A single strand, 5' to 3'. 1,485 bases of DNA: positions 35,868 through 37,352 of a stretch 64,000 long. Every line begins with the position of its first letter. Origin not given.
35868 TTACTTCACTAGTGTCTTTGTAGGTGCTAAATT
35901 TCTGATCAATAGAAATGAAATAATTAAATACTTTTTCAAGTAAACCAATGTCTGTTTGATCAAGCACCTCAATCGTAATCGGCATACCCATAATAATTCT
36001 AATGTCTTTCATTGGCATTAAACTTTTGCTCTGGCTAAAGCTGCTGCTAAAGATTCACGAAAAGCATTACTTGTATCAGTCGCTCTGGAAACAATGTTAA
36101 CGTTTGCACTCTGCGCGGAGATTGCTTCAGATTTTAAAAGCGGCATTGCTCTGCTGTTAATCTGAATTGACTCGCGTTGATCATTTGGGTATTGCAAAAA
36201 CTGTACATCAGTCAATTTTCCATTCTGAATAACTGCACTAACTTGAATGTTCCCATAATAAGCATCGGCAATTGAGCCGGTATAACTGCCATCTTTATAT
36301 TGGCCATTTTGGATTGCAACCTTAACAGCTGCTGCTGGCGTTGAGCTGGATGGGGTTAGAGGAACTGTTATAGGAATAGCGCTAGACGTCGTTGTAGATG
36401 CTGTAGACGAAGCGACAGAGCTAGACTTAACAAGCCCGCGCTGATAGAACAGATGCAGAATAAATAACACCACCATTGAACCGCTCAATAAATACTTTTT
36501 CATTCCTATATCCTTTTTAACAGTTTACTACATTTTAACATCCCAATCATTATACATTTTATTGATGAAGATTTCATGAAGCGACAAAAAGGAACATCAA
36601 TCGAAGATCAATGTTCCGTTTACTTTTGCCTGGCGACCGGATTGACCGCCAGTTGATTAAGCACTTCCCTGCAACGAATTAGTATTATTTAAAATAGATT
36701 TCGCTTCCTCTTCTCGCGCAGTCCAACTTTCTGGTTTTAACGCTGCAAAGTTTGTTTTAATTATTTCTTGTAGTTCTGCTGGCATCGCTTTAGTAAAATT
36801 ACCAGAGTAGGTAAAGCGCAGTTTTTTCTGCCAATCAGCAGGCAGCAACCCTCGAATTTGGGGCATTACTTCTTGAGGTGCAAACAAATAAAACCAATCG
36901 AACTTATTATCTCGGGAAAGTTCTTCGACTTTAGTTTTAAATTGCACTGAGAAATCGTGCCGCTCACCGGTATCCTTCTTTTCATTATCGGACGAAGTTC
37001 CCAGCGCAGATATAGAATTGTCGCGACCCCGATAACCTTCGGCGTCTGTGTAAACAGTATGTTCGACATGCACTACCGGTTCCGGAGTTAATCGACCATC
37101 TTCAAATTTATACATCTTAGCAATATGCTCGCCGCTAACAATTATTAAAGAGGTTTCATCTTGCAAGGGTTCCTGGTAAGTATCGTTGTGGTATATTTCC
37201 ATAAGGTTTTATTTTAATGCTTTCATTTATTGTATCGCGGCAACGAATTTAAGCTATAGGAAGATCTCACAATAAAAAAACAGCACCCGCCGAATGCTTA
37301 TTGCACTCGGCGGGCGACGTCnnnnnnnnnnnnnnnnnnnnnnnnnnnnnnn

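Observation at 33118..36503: Four-gene extracytosolic flavinylation / electron-transfer module (FMN-binding protein, ApbE, membrane FAD-NAD(P) oxidoreductase, His-rich PepSY protein)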

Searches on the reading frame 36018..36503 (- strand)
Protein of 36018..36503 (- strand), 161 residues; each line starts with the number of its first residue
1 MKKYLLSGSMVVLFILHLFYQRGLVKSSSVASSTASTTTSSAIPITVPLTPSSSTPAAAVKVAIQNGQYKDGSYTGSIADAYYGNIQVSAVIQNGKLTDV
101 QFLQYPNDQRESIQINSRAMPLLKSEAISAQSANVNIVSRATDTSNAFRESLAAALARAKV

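Call 3: search_protein_families(library=pfam, proteins=[window:36018-36503:-], max_evalue=0.01)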
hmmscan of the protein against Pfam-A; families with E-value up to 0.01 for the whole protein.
window:36018-36503:- (161 aa): 1 family
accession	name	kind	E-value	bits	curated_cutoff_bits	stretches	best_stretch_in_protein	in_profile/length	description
PF04205.19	FMN_bind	-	1.1e-06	29.6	22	1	82-156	2-76/77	FMN-binding domain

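Call 4: search_protein_families(library=ncbifam, proteins=[window:36018-36503:-], max_evalue=0.01)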
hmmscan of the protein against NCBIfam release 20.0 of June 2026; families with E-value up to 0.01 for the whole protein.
window:36018-36503:- (161 aa): 0 families

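Call 13: search_solved_structures(query=window:36018-36503:-, max_evalue=10, show_alignments=3)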
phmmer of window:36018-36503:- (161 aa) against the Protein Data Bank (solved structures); distinct sequences matched with E-value up to 10: 8.
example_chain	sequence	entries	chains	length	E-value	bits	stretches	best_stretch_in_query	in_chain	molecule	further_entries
8p2a_A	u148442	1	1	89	9.8e-12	48.3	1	74-159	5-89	FMN-binding domain-containing protein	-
8p2b_A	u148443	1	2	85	0.01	19.1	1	78-159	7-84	Clostridiaceae bacterium FMN4 domain 1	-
3o6u_A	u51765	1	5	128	0.02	18.2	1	70-156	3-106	uncharacterized protein CPE2226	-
6l2g_A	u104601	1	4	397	0.031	17.6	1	61-138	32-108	Acetyl-CoA-acetyltransferase, putative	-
6l2c_A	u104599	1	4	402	0.031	17.5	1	61-138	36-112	Acetyl-CoA-acetyltransferase, putative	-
4h4j_A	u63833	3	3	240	0.49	13.7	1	56-131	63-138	hypothetical protein | Uncharacterized protein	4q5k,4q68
9ijj_3Q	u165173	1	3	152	0.83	12.9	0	63-106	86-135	MORN repeat containing 2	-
6x89_S7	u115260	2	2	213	0.88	12.8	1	11-63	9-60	NADH dehydrogenase [ubiquinone] iron-sulfur protein 7, mitochondrial | NDUS7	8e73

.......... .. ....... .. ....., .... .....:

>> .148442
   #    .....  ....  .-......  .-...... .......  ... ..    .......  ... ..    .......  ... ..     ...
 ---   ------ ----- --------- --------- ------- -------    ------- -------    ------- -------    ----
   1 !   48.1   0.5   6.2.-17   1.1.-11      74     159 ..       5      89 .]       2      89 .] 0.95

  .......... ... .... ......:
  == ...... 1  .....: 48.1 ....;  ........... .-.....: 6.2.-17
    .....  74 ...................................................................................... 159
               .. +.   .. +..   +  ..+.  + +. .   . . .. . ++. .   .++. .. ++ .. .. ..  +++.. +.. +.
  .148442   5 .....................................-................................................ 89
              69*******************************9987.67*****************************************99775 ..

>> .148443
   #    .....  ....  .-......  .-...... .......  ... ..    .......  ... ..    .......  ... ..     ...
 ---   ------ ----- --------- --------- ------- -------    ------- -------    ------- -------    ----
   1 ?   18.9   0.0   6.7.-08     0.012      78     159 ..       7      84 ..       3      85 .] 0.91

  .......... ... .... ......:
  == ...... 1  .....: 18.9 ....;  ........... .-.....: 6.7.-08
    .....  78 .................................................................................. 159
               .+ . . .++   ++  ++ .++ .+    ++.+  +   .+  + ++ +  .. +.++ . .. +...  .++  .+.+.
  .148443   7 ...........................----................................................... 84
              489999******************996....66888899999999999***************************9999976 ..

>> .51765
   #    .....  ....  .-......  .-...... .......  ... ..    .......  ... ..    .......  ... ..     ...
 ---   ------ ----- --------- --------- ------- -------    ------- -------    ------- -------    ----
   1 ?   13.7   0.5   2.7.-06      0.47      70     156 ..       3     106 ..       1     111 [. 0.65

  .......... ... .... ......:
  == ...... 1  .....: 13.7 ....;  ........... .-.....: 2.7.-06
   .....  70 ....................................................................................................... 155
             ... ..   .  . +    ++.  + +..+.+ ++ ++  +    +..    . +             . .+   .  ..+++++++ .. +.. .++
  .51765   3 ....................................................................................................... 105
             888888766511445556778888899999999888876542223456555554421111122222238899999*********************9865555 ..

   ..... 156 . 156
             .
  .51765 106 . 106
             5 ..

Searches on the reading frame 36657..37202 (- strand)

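Call 3: search_protein_families(library=pfam, proteins=[window:36657-37202:-], max_evalue=0.01)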
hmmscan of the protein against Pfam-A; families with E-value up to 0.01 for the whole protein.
window:36657-37202:- (181 aa): 2 families
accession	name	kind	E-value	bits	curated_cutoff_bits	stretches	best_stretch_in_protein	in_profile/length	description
PF18856.6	baeRF_family12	-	9.3e-07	29.9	27.7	1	49-148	41-138/138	Bacterial archaeo-eukaryotic release factor family 12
PF10116.14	Host_attach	-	6.3e-05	24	26.7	1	50-147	40-137/138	Protein required for attachment to host cells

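Call 4: search_protein_families(library=ncbifam, proteins=[window:36657-37202:-], max_evalue=0.01)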
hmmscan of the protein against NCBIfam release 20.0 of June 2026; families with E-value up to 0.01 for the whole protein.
window:36657-37202:- (181 aa): 0 families
